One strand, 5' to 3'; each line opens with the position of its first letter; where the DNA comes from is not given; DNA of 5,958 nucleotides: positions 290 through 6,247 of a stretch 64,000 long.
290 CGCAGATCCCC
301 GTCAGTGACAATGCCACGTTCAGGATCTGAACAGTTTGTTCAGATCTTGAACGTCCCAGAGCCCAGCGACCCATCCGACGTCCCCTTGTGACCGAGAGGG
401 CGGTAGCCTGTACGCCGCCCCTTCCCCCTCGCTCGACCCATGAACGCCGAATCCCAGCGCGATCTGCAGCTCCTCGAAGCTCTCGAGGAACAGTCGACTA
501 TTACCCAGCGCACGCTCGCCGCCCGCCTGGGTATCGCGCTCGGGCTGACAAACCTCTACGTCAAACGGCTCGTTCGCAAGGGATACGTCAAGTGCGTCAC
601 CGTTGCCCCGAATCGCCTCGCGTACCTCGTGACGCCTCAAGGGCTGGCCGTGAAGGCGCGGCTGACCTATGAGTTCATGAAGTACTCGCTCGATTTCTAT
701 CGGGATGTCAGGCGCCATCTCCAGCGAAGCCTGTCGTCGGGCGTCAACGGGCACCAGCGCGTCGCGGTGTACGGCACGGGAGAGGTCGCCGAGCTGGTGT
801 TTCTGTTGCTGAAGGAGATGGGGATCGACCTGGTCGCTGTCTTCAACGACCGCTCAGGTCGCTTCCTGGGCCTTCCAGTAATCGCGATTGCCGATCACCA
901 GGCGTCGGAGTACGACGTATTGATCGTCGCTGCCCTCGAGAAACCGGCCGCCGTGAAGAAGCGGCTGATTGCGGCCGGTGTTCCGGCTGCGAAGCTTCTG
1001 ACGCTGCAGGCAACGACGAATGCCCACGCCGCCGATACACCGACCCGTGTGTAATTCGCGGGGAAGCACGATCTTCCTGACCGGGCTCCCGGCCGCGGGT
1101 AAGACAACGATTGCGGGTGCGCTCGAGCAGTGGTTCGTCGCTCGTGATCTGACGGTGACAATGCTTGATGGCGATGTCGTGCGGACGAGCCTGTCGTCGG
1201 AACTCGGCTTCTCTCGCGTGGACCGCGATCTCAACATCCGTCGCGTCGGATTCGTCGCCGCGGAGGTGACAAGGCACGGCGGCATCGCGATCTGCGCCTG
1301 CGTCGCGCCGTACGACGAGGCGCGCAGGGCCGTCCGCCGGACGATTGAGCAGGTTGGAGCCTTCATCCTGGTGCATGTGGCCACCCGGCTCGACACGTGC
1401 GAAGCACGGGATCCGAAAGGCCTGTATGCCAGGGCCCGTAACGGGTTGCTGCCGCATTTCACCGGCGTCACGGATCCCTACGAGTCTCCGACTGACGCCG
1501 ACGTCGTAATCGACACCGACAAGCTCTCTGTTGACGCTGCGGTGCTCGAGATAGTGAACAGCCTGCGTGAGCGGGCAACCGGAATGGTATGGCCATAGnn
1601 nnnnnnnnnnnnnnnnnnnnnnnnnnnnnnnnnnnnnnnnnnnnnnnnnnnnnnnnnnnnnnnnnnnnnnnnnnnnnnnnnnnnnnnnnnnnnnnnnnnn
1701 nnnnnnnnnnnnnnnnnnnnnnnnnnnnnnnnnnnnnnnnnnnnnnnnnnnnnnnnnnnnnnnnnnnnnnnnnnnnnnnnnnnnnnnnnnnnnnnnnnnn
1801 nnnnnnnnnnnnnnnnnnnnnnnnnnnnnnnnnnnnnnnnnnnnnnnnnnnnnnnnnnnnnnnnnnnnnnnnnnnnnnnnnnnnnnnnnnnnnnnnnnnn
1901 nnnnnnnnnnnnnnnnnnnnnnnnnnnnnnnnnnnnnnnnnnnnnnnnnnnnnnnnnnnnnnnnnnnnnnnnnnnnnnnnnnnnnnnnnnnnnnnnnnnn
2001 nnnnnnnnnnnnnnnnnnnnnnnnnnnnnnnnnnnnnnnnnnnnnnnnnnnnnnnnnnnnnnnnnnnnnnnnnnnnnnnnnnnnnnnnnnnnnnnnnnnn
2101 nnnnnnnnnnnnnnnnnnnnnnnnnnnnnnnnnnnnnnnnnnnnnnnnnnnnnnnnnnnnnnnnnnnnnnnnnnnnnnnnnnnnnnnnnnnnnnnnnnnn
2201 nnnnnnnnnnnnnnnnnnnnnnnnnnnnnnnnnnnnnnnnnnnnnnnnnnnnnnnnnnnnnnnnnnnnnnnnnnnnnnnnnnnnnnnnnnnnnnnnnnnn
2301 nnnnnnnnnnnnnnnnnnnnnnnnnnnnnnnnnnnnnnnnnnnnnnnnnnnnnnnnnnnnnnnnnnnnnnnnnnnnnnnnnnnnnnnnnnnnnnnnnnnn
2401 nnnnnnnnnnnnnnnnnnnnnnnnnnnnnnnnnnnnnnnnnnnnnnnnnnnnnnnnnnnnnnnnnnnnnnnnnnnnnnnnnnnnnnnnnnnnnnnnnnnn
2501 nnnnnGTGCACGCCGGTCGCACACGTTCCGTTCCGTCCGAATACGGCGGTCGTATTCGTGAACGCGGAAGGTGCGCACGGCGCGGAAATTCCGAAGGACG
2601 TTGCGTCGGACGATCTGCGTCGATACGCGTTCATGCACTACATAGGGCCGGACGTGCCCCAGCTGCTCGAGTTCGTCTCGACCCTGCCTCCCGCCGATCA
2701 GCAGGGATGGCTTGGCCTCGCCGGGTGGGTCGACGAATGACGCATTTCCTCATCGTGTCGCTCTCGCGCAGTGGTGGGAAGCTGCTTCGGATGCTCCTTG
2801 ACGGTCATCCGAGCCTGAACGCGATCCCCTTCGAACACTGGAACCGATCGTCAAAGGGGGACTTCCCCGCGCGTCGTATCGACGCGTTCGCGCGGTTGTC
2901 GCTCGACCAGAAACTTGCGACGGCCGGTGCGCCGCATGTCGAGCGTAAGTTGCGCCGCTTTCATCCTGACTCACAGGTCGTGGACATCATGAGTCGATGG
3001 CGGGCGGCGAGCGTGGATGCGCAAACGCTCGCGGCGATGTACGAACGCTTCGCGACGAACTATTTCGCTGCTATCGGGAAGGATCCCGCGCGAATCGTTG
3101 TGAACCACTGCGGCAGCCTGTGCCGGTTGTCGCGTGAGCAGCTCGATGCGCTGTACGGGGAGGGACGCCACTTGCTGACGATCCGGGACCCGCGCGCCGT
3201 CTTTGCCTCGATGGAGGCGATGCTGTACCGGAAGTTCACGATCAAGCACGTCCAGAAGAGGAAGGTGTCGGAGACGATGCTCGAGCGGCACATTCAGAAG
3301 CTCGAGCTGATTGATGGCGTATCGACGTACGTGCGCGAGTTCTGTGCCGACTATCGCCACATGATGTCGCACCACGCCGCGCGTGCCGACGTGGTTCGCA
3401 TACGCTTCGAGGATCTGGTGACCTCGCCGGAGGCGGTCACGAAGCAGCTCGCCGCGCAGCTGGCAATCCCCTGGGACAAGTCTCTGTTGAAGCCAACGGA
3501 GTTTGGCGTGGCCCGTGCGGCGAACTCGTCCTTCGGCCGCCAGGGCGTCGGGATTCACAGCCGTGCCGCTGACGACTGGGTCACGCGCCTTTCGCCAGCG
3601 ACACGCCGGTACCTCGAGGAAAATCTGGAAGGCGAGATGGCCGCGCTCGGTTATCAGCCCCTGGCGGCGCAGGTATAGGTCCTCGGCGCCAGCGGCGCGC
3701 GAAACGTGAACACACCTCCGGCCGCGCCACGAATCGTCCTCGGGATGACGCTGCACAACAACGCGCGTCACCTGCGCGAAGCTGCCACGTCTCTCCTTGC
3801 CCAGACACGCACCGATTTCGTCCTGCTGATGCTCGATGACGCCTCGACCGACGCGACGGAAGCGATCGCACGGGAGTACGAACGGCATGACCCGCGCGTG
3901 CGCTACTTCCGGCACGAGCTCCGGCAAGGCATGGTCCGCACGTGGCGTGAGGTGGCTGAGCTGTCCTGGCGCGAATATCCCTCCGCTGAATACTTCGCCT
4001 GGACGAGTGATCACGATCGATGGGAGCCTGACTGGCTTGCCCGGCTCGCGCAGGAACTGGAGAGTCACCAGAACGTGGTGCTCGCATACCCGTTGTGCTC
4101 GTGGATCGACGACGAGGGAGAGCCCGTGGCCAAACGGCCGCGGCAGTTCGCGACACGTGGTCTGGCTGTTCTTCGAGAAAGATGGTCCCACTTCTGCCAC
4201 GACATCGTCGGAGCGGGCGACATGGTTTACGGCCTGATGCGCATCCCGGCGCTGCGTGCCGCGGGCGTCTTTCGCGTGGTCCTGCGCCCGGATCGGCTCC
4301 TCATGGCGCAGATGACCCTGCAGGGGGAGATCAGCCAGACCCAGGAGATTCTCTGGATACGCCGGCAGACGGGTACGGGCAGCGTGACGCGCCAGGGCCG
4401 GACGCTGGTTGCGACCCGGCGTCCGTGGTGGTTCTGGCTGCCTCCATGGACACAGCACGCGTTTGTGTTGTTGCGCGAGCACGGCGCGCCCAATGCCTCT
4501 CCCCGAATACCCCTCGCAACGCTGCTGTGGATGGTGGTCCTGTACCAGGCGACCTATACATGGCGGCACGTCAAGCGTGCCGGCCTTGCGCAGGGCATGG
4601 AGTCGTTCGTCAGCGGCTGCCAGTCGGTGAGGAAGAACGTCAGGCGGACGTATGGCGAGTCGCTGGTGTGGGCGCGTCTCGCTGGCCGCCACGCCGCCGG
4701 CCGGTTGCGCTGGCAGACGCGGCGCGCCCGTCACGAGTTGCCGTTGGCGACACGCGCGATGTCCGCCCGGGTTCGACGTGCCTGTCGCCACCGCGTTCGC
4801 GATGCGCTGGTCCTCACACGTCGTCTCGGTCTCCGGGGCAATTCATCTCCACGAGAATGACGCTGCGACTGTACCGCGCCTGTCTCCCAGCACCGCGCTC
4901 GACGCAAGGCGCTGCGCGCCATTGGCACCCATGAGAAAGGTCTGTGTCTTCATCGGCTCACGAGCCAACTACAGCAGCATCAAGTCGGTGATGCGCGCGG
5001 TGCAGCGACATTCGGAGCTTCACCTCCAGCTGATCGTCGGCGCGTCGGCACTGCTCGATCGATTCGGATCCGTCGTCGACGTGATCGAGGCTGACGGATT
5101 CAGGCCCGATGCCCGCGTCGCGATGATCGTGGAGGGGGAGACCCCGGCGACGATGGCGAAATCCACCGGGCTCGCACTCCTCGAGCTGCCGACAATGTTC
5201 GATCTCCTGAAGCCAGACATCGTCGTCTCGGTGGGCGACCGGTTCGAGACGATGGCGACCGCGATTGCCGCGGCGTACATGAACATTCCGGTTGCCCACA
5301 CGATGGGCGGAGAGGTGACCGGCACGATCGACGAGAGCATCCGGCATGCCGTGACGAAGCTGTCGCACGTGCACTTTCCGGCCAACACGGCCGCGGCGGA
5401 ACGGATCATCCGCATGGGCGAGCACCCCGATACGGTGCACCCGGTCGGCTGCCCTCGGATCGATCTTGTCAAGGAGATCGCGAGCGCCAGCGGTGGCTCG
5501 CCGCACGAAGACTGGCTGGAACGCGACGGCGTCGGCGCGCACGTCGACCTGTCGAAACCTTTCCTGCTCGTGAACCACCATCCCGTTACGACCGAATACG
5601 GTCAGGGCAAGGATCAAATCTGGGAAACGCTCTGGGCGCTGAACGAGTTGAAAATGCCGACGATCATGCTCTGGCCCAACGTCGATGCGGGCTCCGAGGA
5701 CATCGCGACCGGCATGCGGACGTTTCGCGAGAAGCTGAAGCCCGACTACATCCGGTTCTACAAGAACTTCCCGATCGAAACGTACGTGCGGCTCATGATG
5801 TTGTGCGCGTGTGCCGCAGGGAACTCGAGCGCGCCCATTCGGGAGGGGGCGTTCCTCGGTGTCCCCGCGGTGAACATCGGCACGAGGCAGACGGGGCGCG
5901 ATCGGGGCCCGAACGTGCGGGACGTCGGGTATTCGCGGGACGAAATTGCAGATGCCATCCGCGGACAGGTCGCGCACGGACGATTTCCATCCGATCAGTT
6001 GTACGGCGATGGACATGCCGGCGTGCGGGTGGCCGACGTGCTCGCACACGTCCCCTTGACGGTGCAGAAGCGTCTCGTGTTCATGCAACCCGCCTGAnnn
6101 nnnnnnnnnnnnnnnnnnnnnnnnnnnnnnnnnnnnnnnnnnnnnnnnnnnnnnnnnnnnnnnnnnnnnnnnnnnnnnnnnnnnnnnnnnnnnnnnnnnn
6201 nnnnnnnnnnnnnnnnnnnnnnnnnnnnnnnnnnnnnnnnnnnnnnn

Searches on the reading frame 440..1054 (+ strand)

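Call 24: search_protein_families(library=pfam, proteins=[window:440-1054:+], max_evalue=0.001)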
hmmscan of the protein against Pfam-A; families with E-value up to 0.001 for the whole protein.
window:440-1054:+ (204 aa): 3 families
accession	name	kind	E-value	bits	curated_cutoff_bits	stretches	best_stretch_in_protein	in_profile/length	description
PF13412.12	HTH_24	-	1e-11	44.7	21.9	1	6-51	3-48/48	Winged helix-turn-helix DNA-binding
PF12802.13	MarR_2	-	1.2e-05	25.8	27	1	8-51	7-51/61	MarR family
PF01047.28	MarR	-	0.00047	20.4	24.6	1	8-50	5-47/59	MarR family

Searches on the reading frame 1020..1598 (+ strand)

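Call 24: search_protein_families(library=pfam, proteins=[window:1020-1598:+], max_evalue=0.001)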
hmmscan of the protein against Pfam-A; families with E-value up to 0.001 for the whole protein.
window:1020-1598:+ (192 aa): 3 families
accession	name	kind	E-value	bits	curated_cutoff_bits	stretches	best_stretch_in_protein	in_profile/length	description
PF01583.26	APS_kinase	-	9.7e-56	188.5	21.1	1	14-165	1-152/152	Adenylylsulphate kinase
PF08433.16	KTI12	-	2.3e-05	24.5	22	1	18-59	4-45/271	Chromatin associated protein KTI12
PF13671.12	AAA_33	-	0.00015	22.5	27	1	18-131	2-115/143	AAA domain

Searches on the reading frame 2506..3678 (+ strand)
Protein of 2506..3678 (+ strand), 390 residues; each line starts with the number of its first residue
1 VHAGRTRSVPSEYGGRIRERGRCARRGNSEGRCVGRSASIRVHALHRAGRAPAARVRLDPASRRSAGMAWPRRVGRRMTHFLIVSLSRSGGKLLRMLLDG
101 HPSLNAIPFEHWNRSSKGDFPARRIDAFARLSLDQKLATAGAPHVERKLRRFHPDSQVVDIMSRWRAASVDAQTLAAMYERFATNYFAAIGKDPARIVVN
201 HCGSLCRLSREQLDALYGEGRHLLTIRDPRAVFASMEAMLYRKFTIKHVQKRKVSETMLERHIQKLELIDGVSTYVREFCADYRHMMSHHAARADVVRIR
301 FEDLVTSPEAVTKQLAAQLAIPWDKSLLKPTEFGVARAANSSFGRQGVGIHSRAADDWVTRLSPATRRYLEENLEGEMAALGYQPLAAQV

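Call 59: search_protein_families(library=pfam, proteins=[window:2506-3678:+], max_evalue=0.001)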
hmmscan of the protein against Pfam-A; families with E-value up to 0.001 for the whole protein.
window:2506-3678:+ (390 aa): 1 family
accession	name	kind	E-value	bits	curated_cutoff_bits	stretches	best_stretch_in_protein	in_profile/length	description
PF13469.12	Sulfotransfer_3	-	1.4e-14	55.4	27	1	82-324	3-215/216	Sulfotransferase family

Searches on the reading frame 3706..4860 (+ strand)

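Call 24: search_protein_families(library=pfam, proteins=[window:3706-4860:+], max_evalue=0.001)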
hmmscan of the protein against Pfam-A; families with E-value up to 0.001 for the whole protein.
window:3706-4860:+ (384 aa): 1 family
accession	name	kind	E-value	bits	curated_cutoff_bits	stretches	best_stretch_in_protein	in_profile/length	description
PF00535.33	Glycos_transf_2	-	1.4e-19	71.1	23.3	1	14-164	4-153/168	Glycosyl transferase family 2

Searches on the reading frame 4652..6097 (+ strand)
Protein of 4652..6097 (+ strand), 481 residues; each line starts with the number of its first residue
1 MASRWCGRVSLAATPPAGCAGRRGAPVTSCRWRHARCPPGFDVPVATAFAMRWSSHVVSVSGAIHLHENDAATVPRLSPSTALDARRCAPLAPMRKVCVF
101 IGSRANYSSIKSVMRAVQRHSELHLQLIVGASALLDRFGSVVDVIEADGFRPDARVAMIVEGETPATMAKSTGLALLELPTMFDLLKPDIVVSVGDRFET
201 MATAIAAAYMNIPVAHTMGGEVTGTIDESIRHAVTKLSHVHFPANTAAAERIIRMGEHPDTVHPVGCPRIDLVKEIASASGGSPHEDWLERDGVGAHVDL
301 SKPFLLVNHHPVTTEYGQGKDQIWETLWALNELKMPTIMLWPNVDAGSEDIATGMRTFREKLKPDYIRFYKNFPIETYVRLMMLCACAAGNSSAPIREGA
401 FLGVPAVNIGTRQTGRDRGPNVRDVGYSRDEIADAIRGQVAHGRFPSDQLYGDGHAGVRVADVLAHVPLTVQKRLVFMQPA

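Call 24: search_protein_families(library=pfam, proteins=[window:4652-6097:+], max_evalue=0.001)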
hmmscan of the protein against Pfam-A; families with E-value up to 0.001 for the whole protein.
window:4652-6097:+ (481 aa): 1 family
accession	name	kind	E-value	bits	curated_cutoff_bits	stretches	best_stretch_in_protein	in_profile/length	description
PF02350.25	Epimerase_2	-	8.6e-64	216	30.6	1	116-464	2-346/347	UDP-N-acetylglucosamine 2-epimerase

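Call 47: search_protein_families(library=ncbifam, proteins=[window:4937-6097:+], max_evalue=0.00001)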
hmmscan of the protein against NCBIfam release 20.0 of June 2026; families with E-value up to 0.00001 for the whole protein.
window:4937-6097:+ (386 aa): 2 families
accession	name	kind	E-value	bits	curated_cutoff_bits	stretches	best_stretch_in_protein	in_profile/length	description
TIGR03568.1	NeuC_NnaA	equivalog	2.5e-112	375.4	235.9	1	1-369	2-365/365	UDP-N-acetylglucosamine 2-epimerase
TIGR00236.1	wecB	equivalog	4e-15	55.8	210.15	1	1-195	2-194/366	non-hydrolyzing UDP-N-acetylglucosamine 2-epimerase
